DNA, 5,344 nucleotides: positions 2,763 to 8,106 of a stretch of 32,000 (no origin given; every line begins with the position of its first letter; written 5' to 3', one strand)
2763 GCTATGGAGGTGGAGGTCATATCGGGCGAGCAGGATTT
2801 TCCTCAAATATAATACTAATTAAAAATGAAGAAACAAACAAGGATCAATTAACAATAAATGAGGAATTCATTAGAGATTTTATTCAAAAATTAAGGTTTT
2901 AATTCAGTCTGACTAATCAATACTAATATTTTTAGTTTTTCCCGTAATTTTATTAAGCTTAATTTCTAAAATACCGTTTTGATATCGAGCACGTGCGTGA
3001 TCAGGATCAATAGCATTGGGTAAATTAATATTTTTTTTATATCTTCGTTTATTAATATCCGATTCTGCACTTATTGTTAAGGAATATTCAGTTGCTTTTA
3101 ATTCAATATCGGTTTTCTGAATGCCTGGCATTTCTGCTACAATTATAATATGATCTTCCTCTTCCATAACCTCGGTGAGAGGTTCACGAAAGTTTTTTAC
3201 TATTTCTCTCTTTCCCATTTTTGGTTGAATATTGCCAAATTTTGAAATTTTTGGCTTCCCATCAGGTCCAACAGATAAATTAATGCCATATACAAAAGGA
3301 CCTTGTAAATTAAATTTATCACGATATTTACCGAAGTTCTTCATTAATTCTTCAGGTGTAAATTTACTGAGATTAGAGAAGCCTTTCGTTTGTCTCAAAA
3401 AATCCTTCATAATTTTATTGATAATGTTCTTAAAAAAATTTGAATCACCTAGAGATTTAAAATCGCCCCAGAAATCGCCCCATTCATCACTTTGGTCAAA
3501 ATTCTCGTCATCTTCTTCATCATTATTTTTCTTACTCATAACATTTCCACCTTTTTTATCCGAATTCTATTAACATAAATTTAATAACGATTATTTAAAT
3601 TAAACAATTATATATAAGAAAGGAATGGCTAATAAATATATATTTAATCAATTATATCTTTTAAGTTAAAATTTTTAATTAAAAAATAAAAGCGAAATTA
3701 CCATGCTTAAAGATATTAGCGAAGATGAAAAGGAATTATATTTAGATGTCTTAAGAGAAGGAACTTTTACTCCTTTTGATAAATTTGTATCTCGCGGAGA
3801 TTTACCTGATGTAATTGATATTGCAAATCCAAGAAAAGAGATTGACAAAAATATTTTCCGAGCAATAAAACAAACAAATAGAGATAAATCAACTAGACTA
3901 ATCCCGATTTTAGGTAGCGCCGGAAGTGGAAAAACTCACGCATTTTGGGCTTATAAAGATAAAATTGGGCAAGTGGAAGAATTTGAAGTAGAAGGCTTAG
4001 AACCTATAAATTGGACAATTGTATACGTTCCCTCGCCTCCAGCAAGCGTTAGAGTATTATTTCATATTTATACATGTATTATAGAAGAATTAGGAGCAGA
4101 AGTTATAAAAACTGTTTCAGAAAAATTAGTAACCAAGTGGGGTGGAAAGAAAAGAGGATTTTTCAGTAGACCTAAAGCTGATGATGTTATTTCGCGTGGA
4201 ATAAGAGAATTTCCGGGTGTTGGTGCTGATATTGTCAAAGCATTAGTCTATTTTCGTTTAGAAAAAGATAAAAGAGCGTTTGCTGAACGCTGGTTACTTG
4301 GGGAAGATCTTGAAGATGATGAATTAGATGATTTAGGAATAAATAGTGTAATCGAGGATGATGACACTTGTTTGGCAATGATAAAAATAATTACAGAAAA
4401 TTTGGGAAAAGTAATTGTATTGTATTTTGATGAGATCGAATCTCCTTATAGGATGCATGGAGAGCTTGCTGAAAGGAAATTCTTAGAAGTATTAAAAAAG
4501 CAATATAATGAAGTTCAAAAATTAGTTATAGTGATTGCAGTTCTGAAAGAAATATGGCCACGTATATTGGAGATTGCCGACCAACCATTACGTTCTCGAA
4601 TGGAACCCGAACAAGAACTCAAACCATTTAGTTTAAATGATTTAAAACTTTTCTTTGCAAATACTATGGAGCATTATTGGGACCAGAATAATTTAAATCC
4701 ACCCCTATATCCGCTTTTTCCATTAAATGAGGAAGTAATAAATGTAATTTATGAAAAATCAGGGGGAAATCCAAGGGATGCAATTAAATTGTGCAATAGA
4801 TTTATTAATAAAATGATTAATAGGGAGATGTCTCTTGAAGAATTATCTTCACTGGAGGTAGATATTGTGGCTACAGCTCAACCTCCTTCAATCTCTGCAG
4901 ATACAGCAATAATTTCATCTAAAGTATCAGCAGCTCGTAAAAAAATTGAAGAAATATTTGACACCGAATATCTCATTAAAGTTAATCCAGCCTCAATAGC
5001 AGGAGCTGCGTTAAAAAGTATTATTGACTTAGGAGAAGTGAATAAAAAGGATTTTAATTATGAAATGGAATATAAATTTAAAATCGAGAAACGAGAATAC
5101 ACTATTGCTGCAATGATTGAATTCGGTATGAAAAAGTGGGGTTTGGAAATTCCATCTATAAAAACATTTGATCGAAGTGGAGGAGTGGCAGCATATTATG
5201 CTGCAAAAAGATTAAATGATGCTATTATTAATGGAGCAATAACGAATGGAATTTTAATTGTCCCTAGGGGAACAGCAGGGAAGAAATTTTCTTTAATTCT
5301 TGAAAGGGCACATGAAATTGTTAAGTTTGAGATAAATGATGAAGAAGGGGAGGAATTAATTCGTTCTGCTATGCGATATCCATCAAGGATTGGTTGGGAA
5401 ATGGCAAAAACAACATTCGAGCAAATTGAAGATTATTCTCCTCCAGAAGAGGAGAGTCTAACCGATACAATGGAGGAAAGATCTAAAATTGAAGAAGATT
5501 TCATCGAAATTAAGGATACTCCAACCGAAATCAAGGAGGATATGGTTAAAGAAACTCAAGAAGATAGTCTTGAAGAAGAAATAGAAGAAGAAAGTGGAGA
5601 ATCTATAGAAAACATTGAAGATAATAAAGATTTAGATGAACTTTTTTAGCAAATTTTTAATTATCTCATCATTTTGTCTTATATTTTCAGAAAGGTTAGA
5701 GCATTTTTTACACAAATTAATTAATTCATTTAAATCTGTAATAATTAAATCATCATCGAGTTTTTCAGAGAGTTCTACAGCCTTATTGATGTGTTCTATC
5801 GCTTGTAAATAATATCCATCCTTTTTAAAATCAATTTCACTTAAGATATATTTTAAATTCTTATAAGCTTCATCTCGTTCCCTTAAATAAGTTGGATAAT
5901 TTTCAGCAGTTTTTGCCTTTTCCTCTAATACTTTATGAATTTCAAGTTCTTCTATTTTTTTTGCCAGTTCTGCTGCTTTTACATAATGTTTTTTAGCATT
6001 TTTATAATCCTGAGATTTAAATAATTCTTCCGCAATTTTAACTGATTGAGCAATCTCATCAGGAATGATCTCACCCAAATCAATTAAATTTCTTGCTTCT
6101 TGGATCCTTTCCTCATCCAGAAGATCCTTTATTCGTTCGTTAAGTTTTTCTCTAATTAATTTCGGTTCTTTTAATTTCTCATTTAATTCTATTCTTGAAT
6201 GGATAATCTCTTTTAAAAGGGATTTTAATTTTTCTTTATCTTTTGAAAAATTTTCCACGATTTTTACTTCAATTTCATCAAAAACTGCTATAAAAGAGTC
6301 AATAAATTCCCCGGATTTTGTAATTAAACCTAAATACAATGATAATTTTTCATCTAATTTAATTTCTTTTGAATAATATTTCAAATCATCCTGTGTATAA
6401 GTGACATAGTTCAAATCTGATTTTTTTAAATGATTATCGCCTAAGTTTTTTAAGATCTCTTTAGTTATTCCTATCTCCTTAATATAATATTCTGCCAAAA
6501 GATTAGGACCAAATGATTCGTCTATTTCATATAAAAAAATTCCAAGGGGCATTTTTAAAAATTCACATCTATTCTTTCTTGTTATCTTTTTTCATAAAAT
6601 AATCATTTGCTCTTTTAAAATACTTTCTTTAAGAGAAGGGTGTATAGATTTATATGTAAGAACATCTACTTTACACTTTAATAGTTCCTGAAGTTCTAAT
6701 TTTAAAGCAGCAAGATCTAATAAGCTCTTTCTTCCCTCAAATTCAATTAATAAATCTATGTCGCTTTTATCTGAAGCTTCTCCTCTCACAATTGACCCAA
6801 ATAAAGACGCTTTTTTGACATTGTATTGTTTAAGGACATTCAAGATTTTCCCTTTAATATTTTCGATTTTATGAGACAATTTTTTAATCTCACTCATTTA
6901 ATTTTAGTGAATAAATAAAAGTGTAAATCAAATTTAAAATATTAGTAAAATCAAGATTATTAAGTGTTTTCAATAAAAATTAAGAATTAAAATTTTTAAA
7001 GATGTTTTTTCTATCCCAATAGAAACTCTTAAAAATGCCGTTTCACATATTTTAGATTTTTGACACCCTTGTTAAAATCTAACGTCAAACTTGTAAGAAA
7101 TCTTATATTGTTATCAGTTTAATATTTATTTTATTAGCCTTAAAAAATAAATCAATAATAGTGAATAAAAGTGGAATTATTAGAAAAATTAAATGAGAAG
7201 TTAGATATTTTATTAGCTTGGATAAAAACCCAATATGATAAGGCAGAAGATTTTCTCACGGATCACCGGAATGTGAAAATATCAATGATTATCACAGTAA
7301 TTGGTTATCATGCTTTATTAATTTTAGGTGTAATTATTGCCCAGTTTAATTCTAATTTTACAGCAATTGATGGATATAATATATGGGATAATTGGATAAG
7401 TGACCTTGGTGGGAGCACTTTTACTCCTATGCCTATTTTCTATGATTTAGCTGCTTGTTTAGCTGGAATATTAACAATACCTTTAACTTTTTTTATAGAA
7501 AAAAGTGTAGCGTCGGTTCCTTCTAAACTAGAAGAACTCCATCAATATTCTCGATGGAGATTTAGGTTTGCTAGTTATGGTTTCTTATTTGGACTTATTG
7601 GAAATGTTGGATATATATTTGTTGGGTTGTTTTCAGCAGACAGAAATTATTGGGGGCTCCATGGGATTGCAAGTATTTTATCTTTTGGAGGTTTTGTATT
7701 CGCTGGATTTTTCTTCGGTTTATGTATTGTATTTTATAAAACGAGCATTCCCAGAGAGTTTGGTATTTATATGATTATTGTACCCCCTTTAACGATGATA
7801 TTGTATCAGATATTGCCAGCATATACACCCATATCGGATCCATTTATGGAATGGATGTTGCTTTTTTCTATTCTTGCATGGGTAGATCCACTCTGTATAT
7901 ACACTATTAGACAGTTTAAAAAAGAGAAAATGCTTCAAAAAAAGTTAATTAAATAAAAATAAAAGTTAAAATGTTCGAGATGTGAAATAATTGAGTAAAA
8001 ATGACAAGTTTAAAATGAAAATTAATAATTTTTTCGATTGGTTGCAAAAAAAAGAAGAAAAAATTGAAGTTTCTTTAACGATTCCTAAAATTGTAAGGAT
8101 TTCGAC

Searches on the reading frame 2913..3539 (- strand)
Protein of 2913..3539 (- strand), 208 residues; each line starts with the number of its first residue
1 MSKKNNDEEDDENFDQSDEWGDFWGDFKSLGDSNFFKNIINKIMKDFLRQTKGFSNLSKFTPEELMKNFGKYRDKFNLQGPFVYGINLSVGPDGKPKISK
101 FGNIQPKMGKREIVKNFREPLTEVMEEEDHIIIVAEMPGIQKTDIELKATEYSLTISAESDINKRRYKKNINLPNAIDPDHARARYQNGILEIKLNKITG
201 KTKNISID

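Call 10: search_protein_families(library=pfam, proteins=[window:2913-3539:-], max_evalue=0.001)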
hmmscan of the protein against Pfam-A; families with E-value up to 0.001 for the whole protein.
window:2913-3539:- (208 aa): 2 families
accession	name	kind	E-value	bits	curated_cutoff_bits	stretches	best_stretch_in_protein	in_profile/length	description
PF00011.27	HSP20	-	1.4e-10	41.6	20.8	1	124-206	2-98/102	Hsp20/alpha crystallin family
PF17886.7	ArsA_HSP20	-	2e-08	34.1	22.5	1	128-194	1-62/63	HSP20-like domain found in ArsA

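Call 36: search_protein_families(library=ncbifam, proteins=[window:2913-3539:-], max_evalue=0.001)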
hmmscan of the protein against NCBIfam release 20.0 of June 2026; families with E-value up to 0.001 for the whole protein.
window:2913-3539:- (208 aa): 3 families
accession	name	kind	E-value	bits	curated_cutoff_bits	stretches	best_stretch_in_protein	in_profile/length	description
NF041800.1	Hsp20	equivalog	6.3e-46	155.9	140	1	63-207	16-159/162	archaeal heat shock protein Hsp20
NF041799.1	Hsp14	equivalog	2.5e-13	50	100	1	111-207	11-117/118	archaeal heat shock protein Hsp14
NF042420.1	Hsp18_Clos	equivalog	2e-06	27.9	195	1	122-203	45-139/147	heat shock protein Hsp18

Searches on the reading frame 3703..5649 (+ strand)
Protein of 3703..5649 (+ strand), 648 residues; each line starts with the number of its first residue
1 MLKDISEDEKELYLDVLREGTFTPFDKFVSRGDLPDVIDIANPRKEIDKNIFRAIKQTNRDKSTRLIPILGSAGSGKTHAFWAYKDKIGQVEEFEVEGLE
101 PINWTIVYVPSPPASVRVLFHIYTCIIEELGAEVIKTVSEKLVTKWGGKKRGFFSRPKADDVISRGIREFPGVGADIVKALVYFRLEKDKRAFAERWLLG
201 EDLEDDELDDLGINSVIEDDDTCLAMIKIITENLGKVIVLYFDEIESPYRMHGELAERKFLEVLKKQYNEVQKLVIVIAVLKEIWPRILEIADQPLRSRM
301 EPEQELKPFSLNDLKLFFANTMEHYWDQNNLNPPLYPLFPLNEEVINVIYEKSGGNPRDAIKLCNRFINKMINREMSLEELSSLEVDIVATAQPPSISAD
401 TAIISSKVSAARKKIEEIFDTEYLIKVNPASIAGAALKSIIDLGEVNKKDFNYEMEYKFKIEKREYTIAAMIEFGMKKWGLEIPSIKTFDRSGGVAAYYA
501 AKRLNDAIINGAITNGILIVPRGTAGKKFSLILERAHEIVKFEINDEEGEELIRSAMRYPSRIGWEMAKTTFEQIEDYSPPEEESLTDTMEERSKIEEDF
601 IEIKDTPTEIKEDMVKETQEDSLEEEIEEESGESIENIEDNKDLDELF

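Call 10: search_protein_families(library=pfam, proteins=[window:3703-5649:+], max_evalue=0.001)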
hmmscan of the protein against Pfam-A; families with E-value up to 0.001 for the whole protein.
window:3703-5649:+ (648 aa): 1 family
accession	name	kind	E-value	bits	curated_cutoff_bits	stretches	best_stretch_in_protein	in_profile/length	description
PF25199.1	nSTAND_NTPase5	-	0.00022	21.5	34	1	33-81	10-58/145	Novel STAND NTPase 5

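Call 36: search_protein_families(library=ncbifam, proteins=[window:3703-5649:+], max_evalue=0.001)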
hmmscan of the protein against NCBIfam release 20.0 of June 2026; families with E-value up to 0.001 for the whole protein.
window:3703-5649:+ (648 aa): 0 families

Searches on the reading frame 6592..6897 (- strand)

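Call 36: search_protein_families(library=ncbifam, proteins=[window:6592-6897:-], max_evalue=0.001)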
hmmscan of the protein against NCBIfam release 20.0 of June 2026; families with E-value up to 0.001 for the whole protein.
window:6592-6897:- (101 aa): 2 families
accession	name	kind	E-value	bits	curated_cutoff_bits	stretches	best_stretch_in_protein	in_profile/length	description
NF047752.1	MntA_antitoxin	equivalog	5.7e-15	55.1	60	1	23-100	3-80/106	type VII toxin-antitoxin system MntA family adenylyltransferase antitoxin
NF010309.0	PRK13746.1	subfamily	0.00086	18.7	193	1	6-73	8-71/263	aminoglycoside adenylyltransferase family protein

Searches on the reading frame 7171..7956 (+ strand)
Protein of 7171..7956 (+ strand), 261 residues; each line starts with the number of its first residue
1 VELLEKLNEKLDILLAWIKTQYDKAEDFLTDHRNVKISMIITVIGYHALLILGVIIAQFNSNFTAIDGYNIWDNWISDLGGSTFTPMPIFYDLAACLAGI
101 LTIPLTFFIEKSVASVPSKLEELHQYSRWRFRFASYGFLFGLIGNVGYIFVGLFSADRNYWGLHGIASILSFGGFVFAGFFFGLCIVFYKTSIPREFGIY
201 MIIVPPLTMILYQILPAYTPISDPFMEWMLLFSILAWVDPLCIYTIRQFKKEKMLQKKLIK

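Call 10: search_protein_families(library=pfam, proteins=[window:7171-7956:+], max_evalue=0.001)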
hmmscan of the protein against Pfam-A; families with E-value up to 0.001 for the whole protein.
window:7171-7956:+ (261 aa): 1 family
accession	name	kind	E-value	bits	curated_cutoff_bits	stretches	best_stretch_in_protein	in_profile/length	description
PF06197.19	DUF998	-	6.9e-05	23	30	0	64-238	16-178/184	Protein of unknown function (DUF998)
